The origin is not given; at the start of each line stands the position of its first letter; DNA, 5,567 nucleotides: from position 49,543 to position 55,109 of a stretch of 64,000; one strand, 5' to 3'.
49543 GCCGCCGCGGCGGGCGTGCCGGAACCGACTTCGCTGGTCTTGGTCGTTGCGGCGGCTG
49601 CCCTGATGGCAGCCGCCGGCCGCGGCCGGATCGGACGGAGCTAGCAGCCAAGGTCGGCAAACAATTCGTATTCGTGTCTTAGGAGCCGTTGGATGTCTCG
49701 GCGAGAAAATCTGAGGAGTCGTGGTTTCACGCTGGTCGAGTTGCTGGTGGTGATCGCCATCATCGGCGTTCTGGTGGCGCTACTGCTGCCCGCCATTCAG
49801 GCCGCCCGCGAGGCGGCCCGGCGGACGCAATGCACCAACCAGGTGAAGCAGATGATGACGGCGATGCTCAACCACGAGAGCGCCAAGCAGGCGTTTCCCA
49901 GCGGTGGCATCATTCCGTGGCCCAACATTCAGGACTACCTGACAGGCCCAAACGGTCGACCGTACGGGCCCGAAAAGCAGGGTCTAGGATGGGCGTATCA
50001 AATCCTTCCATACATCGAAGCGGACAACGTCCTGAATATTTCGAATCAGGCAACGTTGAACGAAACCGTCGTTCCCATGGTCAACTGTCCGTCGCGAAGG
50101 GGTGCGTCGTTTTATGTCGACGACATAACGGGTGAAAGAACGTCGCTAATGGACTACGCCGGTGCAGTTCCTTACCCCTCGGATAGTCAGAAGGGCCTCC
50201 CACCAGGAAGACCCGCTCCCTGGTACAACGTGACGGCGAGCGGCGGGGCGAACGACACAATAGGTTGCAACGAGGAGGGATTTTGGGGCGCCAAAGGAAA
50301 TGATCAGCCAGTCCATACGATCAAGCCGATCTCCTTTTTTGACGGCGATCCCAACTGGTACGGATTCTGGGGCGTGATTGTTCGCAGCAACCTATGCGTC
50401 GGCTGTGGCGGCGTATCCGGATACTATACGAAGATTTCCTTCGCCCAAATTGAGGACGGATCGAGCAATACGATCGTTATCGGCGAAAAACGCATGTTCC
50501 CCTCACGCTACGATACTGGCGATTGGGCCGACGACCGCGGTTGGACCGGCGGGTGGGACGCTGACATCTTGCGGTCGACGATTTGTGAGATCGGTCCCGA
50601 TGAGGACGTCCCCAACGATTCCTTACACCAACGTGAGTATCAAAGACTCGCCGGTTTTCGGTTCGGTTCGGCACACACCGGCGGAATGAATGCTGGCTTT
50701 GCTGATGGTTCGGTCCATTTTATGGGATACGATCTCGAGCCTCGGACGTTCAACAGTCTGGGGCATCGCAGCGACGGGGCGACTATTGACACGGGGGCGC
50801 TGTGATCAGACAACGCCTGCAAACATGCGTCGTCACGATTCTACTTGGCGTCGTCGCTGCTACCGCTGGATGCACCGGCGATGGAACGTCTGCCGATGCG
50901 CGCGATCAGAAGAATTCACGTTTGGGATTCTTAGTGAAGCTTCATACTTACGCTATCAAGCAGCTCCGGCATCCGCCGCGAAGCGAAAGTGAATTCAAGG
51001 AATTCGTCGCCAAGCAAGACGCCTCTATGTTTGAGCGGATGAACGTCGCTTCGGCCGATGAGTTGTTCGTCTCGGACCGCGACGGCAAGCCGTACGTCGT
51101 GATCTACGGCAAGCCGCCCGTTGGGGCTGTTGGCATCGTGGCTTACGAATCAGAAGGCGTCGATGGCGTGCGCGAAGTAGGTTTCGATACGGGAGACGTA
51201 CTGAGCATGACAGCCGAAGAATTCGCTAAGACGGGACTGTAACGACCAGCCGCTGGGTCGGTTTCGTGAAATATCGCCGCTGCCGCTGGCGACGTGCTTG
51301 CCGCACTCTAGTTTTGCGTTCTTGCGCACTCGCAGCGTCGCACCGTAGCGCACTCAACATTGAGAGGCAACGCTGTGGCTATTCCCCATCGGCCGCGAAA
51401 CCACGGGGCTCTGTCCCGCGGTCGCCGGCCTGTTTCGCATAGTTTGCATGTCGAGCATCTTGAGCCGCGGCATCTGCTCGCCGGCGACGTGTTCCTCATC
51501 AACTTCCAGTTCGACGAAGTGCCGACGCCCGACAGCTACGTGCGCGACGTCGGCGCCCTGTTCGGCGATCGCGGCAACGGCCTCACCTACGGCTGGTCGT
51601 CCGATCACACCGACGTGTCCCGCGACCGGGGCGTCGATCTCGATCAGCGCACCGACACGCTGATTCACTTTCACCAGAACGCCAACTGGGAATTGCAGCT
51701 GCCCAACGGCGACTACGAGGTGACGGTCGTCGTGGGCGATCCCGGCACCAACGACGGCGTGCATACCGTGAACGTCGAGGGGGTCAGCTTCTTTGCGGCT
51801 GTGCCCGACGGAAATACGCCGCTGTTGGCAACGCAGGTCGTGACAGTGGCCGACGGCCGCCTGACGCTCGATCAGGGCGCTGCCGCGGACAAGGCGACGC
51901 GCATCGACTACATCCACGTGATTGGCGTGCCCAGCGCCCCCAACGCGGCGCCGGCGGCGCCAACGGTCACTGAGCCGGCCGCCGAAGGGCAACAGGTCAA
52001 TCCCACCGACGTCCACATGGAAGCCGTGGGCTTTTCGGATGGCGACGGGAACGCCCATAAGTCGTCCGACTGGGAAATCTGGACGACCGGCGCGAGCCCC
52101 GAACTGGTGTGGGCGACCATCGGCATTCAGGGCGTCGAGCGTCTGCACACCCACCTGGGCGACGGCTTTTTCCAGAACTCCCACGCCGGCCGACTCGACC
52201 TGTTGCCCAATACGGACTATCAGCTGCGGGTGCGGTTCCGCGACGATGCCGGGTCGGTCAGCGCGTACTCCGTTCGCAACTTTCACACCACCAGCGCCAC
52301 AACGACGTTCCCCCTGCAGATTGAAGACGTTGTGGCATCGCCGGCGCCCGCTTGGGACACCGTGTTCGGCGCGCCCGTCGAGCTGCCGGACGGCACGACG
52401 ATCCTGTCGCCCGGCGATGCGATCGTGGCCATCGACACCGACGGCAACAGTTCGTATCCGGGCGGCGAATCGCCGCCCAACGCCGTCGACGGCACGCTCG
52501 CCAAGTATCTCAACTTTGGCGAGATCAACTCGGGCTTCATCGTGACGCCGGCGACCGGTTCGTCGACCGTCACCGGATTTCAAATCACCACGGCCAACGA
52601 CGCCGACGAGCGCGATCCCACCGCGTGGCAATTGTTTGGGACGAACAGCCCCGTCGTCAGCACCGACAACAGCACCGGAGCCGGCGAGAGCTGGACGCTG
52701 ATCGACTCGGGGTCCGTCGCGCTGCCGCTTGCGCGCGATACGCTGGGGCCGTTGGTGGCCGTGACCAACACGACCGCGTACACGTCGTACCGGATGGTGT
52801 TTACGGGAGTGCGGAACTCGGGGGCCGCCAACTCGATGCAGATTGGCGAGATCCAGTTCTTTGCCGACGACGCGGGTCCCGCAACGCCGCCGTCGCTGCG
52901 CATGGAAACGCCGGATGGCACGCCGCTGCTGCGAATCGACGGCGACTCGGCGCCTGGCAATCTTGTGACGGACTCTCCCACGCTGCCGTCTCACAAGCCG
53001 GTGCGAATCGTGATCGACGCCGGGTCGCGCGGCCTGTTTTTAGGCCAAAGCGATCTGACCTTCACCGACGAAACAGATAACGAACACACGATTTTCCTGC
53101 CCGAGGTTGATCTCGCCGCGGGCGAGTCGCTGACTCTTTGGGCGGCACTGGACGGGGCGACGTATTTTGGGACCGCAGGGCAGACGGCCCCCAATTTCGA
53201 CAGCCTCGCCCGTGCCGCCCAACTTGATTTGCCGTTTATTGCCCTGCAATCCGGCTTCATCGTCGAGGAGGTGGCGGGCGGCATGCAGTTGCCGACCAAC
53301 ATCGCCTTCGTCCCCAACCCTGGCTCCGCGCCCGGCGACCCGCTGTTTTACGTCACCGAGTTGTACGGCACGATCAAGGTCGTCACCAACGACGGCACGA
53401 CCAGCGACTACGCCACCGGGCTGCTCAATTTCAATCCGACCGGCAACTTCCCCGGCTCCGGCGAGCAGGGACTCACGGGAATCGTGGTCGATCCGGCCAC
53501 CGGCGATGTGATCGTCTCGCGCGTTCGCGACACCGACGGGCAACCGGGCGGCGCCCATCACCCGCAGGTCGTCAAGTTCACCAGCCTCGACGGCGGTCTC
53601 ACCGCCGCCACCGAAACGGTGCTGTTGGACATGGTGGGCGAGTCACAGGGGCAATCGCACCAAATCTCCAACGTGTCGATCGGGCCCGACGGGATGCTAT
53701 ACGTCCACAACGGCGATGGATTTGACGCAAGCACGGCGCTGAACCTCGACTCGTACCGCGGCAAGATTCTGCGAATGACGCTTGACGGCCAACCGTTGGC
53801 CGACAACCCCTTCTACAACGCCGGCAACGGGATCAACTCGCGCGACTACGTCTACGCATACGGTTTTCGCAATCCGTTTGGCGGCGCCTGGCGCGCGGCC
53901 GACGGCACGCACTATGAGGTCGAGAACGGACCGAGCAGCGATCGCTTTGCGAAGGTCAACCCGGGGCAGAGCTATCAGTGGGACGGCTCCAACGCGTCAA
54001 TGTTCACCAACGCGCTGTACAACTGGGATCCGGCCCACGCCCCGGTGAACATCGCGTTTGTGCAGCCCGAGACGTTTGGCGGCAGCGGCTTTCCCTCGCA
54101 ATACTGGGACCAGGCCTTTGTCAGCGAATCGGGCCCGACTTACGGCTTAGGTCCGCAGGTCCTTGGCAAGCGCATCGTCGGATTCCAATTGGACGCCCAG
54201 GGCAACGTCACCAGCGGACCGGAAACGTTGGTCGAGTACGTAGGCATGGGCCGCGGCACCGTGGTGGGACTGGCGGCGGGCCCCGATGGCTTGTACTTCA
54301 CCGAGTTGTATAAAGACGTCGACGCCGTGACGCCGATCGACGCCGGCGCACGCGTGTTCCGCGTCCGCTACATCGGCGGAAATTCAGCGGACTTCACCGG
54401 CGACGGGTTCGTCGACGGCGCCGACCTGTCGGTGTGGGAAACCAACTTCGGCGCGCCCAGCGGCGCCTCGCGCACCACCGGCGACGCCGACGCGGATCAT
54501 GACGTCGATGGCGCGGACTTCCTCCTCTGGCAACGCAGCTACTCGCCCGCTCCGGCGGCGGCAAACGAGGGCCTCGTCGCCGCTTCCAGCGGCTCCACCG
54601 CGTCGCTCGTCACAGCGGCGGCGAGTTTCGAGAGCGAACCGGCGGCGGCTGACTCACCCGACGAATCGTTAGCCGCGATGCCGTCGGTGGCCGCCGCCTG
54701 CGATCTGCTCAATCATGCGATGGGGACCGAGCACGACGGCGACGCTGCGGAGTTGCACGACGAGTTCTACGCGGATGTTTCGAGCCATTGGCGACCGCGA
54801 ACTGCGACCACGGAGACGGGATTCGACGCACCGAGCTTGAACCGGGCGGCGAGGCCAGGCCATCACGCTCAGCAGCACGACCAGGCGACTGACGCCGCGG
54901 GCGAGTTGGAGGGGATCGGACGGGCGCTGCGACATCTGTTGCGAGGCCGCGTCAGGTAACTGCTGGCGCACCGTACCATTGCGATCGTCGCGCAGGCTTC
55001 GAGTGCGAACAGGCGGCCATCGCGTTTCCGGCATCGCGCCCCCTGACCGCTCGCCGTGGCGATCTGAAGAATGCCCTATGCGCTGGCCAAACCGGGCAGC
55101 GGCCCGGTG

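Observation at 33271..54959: tRNA-Val-adjacent ~22 kb island of modular exoproteins with its own ECF sigma/anti-sigma pair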

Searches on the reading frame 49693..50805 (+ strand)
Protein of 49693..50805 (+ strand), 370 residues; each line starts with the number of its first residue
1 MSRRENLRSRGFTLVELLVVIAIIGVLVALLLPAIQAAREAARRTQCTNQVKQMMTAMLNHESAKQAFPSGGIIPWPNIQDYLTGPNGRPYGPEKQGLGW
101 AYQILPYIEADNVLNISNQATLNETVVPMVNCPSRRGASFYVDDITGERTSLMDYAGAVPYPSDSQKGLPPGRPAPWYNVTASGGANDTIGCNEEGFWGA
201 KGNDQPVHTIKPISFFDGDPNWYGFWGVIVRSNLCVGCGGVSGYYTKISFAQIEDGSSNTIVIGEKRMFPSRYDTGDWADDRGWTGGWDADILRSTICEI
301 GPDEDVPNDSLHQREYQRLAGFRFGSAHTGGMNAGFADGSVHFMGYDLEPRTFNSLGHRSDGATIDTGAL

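Call 6: search_protein_families(library=pfam, proteins=[window:49693-50805:+], max_evalue=0.01)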
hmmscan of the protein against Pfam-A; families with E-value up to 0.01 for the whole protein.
window:49693-50805:+ (370 aa): 2 families
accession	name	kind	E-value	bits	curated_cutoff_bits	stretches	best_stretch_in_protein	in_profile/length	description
PF07596.16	SBP_bac_10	-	3e-39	136.1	23.3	1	36-349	1-266/268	Protein of unknown function (DUF1559)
PF07963.17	N_methyl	-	3.2e-08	33.3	21.2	1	8-32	3-27/27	Prokaryotic N-terminal methylation motif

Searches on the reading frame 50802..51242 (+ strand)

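Call 6: search_protein_families(library=pfam, proteins=[window:50802-51242:+], max_evalue=0.01)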
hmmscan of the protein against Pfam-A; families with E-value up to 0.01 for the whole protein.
window:50802-51242:+ (146 aa): 0 families

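Call 17: search_protein_families(library=ncbifam, proteins=[window:50802-51242:+], max_evalue=0.01)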
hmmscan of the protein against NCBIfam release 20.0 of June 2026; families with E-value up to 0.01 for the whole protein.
window:50802-51242:+ (146 aa): 0 families

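Call 86: search_protein_families(library=pfam, proteins=[window:50802-51242:+], max_evalue=1)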
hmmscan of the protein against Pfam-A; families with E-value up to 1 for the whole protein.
window:50802-51242:+ (146 aa): 1 family
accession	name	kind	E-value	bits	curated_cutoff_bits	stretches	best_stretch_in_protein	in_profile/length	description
PF08375.16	Rpn3_C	-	0.029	15.3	30.2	1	38-74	13-49/66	Proteasome regulatory subunit C-terminal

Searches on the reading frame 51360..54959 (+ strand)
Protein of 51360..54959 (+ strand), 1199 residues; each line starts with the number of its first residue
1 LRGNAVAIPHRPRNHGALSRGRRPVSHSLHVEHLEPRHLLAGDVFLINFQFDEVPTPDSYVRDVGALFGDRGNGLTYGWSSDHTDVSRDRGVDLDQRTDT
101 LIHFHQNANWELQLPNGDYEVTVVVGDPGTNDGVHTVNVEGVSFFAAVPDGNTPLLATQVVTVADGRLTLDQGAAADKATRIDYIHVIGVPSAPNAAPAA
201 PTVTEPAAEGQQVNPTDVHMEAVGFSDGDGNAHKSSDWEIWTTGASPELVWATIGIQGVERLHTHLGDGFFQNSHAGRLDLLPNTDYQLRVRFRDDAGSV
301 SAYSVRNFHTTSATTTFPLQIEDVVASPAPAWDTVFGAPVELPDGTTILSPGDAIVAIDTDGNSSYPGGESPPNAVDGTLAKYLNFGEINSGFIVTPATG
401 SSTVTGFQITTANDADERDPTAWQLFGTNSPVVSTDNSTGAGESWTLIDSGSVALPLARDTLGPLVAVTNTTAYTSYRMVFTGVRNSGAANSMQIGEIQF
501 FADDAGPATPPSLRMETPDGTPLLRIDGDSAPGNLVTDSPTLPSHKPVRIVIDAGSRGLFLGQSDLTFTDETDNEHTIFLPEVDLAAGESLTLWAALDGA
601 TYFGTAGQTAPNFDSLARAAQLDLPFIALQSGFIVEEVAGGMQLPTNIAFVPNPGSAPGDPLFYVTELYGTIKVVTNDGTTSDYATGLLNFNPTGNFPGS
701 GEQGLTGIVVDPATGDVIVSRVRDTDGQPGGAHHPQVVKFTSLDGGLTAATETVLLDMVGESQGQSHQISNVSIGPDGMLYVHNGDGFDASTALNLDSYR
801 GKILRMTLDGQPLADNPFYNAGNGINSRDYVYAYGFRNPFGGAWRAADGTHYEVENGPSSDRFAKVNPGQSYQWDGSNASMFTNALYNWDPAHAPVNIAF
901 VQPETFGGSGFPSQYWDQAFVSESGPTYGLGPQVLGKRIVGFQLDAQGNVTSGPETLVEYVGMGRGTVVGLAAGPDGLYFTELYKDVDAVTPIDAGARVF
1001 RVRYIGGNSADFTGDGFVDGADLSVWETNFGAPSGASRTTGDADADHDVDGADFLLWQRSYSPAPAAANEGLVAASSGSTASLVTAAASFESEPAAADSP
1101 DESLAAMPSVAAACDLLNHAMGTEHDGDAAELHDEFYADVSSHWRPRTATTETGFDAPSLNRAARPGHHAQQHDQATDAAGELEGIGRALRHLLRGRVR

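Call 6: search_protein_families(library=pfam, proteins=[window:51360-54959:+], max_evalue=0.01)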
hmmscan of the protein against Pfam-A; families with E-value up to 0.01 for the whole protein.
window:51360-54959:+ (1199 aa): 1 family
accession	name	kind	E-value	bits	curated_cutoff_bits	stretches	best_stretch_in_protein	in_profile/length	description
PF07995.17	GSDH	-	1.4e-27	97.3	25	1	662-905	14-265/332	Glucose / Sorbosone dehydrogenase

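Call 17: search_protein_families(library=ncbifam, proteins=[window:51360-54959:+], max_evalue=0.01)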
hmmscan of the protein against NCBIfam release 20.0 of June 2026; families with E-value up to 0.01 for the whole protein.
window:51360-54959:+ (1199 aa): 2 families
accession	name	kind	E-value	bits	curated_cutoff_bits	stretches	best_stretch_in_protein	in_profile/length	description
TIGR03606.1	non_repeat_PQQ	subfamily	1.5e-10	40.5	434.55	1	796-875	194-268/454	glucose/sorbosone family PQQ-dependent dehydrogenase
TIGR02604.1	Piru_Ver_Nterm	subfamily_domain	0.00029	20.3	122.2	1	734-857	89-203/367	PVC-type heme-binding CxxCH protein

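Call 86: search_protein_families(library=pfam, proteins=[window:51360-54959:+], max_evalue=1)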
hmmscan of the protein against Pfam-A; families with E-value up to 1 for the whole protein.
window:51360-54959:+ (1199 aa): 3 families
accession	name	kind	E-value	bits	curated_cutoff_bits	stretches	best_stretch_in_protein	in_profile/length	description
PF07995.17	GSDH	-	1.4e-27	97.3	25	1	662-905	14-265/332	Glucose / Sorbosone dehydrogenase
PF07595.18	Planc_extracel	-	0.036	14.2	25.5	1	30-44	6-20/20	Planctomycete extracellular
PF00404.24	Dockerin_1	-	0.057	14.1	22.9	1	1010-1056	2-51/57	Dockerin type I domain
